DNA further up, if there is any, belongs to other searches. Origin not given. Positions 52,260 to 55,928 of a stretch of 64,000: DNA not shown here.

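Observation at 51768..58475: Candidate new system: SARP-kinase-STAND-WD40 regulator flanked by two paralogous Tat-exported dirigent-like proteins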

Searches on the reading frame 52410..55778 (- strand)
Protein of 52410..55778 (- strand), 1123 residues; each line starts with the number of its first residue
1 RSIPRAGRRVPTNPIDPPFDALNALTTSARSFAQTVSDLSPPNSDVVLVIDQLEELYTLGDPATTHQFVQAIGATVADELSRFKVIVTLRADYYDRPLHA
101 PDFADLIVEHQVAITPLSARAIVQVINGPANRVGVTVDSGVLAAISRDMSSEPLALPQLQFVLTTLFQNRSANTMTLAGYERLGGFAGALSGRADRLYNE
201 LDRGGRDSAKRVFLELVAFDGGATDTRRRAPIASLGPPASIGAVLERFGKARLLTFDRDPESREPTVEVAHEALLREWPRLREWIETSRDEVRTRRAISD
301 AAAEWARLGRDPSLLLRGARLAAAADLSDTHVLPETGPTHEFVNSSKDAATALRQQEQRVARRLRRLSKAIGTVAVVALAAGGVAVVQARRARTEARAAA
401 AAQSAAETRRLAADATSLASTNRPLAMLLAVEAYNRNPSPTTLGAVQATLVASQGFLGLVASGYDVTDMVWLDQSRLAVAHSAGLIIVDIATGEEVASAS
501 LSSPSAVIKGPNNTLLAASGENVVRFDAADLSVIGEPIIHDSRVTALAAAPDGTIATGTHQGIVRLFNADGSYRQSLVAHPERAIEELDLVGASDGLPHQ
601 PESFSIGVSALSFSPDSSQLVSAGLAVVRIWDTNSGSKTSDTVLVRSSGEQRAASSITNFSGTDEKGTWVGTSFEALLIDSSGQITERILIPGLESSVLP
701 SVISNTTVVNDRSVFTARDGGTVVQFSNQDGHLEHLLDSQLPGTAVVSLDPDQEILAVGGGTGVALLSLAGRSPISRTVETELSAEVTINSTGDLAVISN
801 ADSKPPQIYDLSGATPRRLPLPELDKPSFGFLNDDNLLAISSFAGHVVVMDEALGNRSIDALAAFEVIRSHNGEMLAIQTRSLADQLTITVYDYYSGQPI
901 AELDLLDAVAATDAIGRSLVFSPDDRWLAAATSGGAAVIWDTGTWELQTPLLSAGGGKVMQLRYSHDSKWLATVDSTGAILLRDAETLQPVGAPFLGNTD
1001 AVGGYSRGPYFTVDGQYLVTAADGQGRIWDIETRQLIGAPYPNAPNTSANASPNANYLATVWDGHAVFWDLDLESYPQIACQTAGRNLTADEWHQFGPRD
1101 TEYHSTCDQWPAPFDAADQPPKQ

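Call 12: search_protein_families(library=pfam, proteins=[window:52410-55778:-], max_evalue=0.1)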
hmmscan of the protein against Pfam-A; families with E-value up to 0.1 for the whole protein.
window:52410-55778:- (1123 aa): 20 families
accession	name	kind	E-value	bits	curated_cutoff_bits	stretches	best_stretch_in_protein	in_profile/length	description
PF20703.3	nSTAND1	-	6.4e-76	256.9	27.1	1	25-312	97-378/379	Novel STAND NTPase 1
PF25174.1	Beta-prop_THOC3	-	2.5e-18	66.5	305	2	866-991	134-248/272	THOC3 beta-propeller domain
PF00400.38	WD40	-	3.1e-17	62.7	27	1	607-632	13-39/39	WD domain, G-beta repeat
PF24814.1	WD40_Prp19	-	7.9e-12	45.2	320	2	1011-1071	143-206/281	Prp19 WD40 domain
PF25173.1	Beta-prop_WDR3_1st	-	8.6e-12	45.6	154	2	889-1038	11-149/184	WDR3 first beta-propeller domain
PF23414.1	Beta-prop_EML_2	-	8.9e-12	45.4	90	1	869-991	47-159/266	Echinoderm microtubule-associated protein second beta-propeller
PF25168.1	Beta-prop_WDR36-Utp21_2nd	-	2.8e-10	40.4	84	1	959-1062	201-300/335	WDR36/Utp21 second beta-propeller domain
PF24807.1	WD40_CDC20-Fz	-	7.6e-10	39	200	2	465-640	53-216/292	CDC20/Fizzy WD40 domain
PF24817.1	WD40_WDHD1_1st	-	1.6e-08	34.5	109.9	1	918-980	227-289/291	WDHD1 first WD40 domain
PF23393.2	Beta-prop_WDR90_POC16_2nd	-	3.7e-08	33.3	60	0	607-644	224-261/291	WDR90/POC16, second beta-propeller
PF12894.13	ANAPC4_WD40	-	2.3e-07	31.4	22.9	0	954-990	36-72/91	Anaphase-promoting complex subunit 4 WD40 domain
PF24780.1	WD40_MABP1-WDR62_1st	-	0.00014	21.8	496.3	0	605-643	125-165/328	MABP1/WDR62 first WD40 domain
PF25175.1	Beta-prop_WDR5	-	0.00035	20.4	250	0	605-637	136-169/296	WDR5 beta-propeller domain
PF23409.1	Beta-prop_EML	-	0.00066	19.7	88.2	0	918-985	161-227/267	Echinoderm microtubule-associated protein first beta-propeller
PF23410.3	Beta-prop_VPS8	-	0.00069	19.1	28.9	0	463-540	272-345/358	Vps8 beta-propeller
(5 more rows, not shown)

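Call 59: find_homologous_proteins(query=window:52410-55706:-, max_evalue=1e-30)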
Query window:52410-55706:- (1099 aa): 3093 proteins with E <= 1e-30 among 8000 candidates; the best 120 are listed.
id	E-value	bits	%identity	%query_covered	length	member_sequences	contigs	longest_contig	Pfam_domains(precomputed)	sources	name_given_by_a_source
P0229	0.0e+0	2404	100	100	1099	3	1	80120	PF25168.2,PF23410.5,PF25174.2,PF24814.2,PF23381.2,PF25173.2,PF12894.14,PF25175.2,PF24817.2,PF20703.4,PF23393.3,PF24807.2,PF00400.39,PF23414.2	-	-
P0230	2.4e-197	676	38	99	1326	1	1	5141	PF25174.2,PF24814.2,PF23381.2,PF25173.2,PF12894.14,PF25175.2,PF24817.2,PF13401.13,PF20703.4,PF24796.2,PF13191.13,PF24807.2,PF25047.1,PF00400.39,PF23414.2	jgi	jgi:WD40 repeat protein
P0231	2.5e-191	657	37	100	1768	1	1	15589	PF03704.24,PF25168.2,PF25174.2,PF24814.2,PF23381.2,PF25173.2,PF12894.14,PF25175.2,PF24817.2,PF20703.4,PF24796.2,PF13191.13,PF07714.24,PF00069.32,PF25172.2,PF03109.23,PF24807.2,PF25047.1,PF00400.39,PF23414.2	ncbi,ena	-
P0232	3.8e-173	596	35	100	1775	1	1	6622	PF03704.24,PF25168.2,PF24805.2,PF23342.2,PF24817.2,PF13191.13,PF23393.3,PF07714.24,PF00069.32,PF00400.39,PF23414.2,PF25174.2,PF24814.2,PF23381.2,PF25173.2,PF12894.14,PF25175.2,PF00486.35,PF20703.4,PF24796.2,PF25172.2,PF25391.2,PF03109.23,PF24807.2,PF23756.2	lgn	-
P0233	2.1e-171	591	35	99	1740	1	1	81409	PF03704.24,PF25174.2,PF24814.2,PF23381.2,PF25175.2,PF24817.2,PF20703.4,PF13191.13,PF23393.3,PF07714.24,PF00069.32,PF24782.3,PF03109.23,PF24807.2,PF26550.2,PF00400.39,PF23414.2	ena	-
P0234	2.0e-169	584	35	99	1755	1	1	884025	PF03704.24,PF24817.2,PF13191.13,PF23393.3,PF07714.24,PF00069.32,PF00400.39,PF23414.2,PF23410.5,PF25174.2,PF24814.2,PF23381.2,PF25173.2,PF12894.14,PF25175.2,PF00486.35,PF20703.4,PF24780.2,PF25172.2,PF24782.3,PF25391.2,PF03109.23,PF24807.2,PF25047.1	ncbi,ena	-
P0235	2.0e-168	581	34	99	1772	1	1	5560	PF03704.24,PF25168.2,PF25174.2,PF24814.2,PF23381.2,PF23342.2,PF25173.2,PF25171.2,PF25175.2,PF24817.2,PF00486.35,PF20703.4,PF23393.3,PF07714.24,PF00069.32,PF25172.2,PF25391.2,PF24807.2,PF25047.1,PF00400.39,PF23414.2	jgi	jgi:DNA-binding SARP family transcriptional activator/WD40 repeat protein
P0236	1.6e-165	571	36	98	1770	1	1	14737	PF03704.24,PF25174.2,PF24814.2,PF23381.2,PF24817.2,PF00486.35,PF20703.4,PF13191.13,PF07714.24,PF00069.32,PF03109.23,PF00400.39,PF23414.2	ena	-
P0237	1.2e-162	562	35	98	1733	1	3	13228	PF03704.24,PF07714.24,PF00069.32,PF25174.2,PF23381.2,PF03109.23,PF20703.4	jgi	jgi:serine/threonine protein kinase/WD40 repeat protein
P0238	8.5e-161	555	46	28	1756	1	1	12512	PF03704.24,PF25174.2,PF24814.2,PF23381.2,PF25173.2,PF25175.2,PF24817.2,PF00486.35,PF20703.4,PF13191.13,PF07714.24,PF00069.32,PF25391.2,PF00400.39,PF23414.2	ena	-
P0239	4.3e-160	553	34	99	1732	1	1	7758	PF03704.24,PF25168.2,PF25174.2,PF24814.2,PF23381.2,PF25173.2,PF12894.14,PF25175.2,PF24817.2,PF00486.35,PF20703.4,PF13191.13,PF07714.24,PF00069.32,PF25172.2,PF24807.2,PF00400.39,PF23414.2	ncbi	-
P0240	1.5e-159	551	33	99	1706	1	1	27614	PF03704.24,PF25174.2,PF24814.2,PF23381.2,PF25173.2,PF25175.2,PF24817.2,PF20703.4,PF13191.13,PF07714.24,PF00069.32,PF24807.2,PF23414.2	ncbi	-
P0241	3.3e-154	534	34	97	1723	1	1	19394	PF03704.24,PF25174.2,PF24814.2,PF23381.2,PF25173.2,PF12894.14,PF25175.2,PF24817.2,PF00486.35,PF20703.4,PF23393.3,PF07714.24,PF00069.32,PF25172.2,PF24807.2,PF00400.39,PF23414.2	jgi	jgi:DNA-binding SARP family transcriptional activator/WD40 repeat protein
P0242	5.6e-154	533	35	99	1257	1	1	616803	PF20703.4,PF13191.13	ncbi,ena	-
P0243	1.1e-153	532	35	97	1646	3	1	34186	PF25168.2,PF13360.14,PF24105.2,PF23342.2,PF24817.2,PF13401.13,PF13191.13,PF23393.3,PF07714.24,PF00069.32,PF25460.2,PF00400.39,PF23414.2,PF25174.2,PF24814.2,PF23381.2,PF25173.2,PF12894.14,PF25175.2,PF20703.4,PF24796.2,PF25172.2,PF24782.3,PF25391.2,PF03109.23,PF24807.2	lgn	-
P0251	8.6e-126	440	32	99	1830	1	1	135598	PF03704.24,PF07714.24,PF00069.32,PF25174.2,PF23381.2,PF00486.35,PF20703.4,PF13191.13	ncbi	-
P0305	4.7e-100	354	28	99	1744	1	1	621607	PF03704.24,PF25174.2,PF24814.2,PF23381.2,PF25173.2,PF12894.14,PF25175.2,PF24817.2,PF00486.35,PF20703.4,PF07714.24,PF23389.2,PF00069.32,PF25172.2,PF24807.2,PF25460.2,PF00400.39,PF23414.2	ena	-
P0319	3.5e-97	345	45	37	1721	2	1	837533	PF03704.24,PF25174.2,PF24814.2,PF23381.2,PF12894.14,PF25175.2,PF20703.4,PF13191.13,PF07714.24,PF00069.32,PF03109.23,PF24807.2,PF26550.2,PF23414.2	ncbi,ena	-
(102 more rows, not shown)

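Call 60: find_encoding_contigs(protein=P0234, flank=5000, max_places=1)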
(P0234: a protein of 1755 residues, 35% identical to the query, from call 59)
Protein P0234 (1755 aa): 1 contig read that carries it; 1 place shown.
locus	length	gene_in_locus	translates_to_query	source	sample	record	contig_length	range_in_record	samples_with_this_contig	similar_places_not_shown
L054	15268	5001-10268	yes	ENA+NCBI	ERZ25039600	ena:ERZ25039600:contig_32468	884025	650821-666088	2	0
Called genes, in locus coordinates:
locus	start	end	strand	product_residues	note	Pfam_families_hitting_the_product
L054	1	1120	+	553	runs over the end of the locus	PF00174:Oxidored_molyb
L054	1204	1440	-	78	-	PF01551:Peptidase_M23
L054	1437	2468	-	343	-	-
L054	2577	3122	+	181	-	PF00156:Pribosyltran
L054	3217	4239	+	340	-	-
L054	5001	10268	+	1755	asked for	PF03704:BTAD, PF00069:Pkinase, PF07714:PK_Tyr_Ser-Thr, PF20703:nSTAND1, PF23381:Beta-prop_IFT122_1st, PF25174:Beta-prop_THOC3, PF23381:Beta-prop_IFT122_1st, PF23414:Beta-prop_EML_2, +21 more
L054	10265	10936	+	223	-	-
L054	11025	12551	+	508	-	-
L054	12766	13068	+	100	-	PF01610:DDE_Tnp_ISL3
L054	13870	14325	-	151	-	PF28211:GlpR (weak)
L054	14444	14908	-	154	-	PF01967:MoaC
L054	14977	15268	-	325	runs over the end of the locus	PF04055:Radical_SAM, PF06463:Mob_synth_C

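Call 61: find_encoding_contigs(protein=P0251, flank=5000, max_places=1)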
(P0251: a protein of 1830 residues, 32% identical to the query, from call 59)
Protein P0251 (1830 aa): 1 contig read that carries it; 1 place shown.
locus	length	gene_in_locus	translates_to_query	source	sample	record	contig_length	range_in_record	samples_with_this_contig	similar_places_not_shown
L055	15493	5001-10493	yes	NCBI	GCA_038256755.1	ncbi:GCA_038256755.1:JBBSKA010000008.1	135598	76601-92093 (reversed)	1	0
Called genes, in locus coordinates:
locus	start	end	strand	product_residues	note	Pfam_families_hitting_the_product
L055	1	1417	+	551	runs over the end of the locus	PF00027:cNMP_binding, PF01734:Patatin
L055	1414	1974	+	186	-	-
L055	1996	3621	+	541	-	PF03176:MMPL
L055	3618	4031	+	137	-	PF00027:cNMP_binding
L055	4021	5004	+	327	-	PF16697:Yop-YscD_cpl, PF00498:FHA, PF00211:Guanylate_cyc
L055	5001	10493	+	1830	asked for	PF00486:Trans_reg_C, PF03704:BTAD, PF00069:Pkinase, PF07714:PK_Tyr_Ser-Thr, PF13191:AAA_16 (weak), PF20703:nSTAND1, PF25174:Beta-prop_THOC3 (faint), PF23381:Beta-prop_IFT122_1st (faint)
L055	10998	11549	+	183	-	PF00069:Pkinase, PF07714:PK_Tyr_Ser-Thr, PF03109:ABC1 (weak)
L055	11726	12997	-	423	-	-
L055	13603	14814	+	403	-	PF01569:PAP2 (weak), PF22778:VCPO_2nd (faint)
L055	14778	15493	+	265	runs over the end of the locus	-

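Call 62: find_encoding_contigs(protein=P0305, flank=5000, max_places=1)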
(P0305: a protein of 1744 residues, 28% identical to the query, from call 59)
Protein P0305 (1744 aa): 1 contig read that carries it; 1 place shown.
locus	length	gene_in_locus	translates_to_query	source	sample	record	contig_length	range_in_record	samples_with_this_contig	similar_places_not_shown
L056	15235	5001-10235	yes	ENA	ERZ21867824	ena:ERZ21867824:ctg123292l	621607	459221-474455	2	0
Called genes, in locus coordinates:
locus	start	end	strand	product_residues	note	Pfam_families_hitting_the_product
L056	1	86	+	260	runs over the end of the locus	PF05935:Arylsulfotrans, PF14269:Arylsulfotran_2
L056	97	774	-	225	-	PF01987:AIM24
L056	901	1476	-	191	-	PF04230:PS_pyruv_trans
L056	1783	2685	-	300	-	PF00535:Glycos_transf_2, PF10111:Glyco_tranf_2_2 (weak)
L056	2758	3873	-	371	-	PF13641:Glyco_tranf_2_3 (weak), PF00535:Glycos_transf_2, PF10111:Glyco_tranf_2_2 (weak)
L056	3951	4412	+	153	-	PF00903:Glyoxalase, PF13468:Glyoxalase_3 (weak), PF13669:Glyoxalase_4, PF18029:Glyoxalase_6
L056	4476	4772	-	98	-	-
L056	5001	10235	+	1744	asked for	PF00486:Trans_reg_C, PF03704:BTAD, PF00069:Pkinase, PF07714:PK_Tyr_Ser-Thr, PF20703:nSTAND1, PF23381:Beta-prop_IFT122_1st, PF24814:WD40_Prp19, PF25173:Beta-prop_WDR3_1st, +10 more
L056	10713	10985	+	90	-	-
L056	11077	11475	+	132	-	PF23636:DUF7144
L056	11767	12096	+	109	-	PF23636:DUF7144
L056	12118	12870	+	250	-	PF02535:Zip (weak)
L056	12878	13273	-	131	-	PF10708:DUF2510 (weak)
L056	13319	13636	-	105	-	-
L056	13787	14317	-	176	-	PF00535:Glycos_transf_2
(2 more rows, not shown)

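Call 63: find_encoding_contigs(protein=P0319, flank=5000, max_places=1)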
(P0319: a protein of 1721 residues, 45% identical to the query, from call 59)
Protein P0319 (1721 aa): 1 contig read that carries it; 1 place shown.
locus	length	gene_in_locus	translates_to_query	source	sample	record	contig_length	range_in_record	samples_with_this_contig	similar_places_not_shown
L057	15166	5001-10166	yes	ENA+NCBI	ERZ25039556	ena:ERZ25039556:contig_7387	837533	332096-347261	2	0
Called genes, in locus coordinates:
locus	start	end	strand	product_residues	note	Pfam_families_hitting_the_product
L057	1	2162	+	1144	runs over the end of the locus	PF25872:HTH_77, PF00196:GerE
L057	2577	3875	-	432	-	PF22778:VCPO_2nd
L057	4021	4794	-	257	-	-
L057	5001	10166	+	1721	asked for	PF03704:BTAD, PF00069:Pkinase, PF03109:ABC1 (faint), PF07714:PK_Tyr_Ser-Thr, PF13191:AAA_16 (weak), PF20703:nSTAND1, PF25174:Beta-prop_THOC3, PF25175:Beta-prop_WDR5 (weak), +6 more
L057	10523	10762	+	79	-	-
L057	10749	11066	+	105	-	PF02452:PemK_toxin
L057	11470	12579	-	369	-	-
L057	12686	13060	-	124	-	-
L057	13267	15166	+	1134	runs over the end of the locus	PF13401:AAA_22 (faint), PF25872:HTH_77, PF00196:GerE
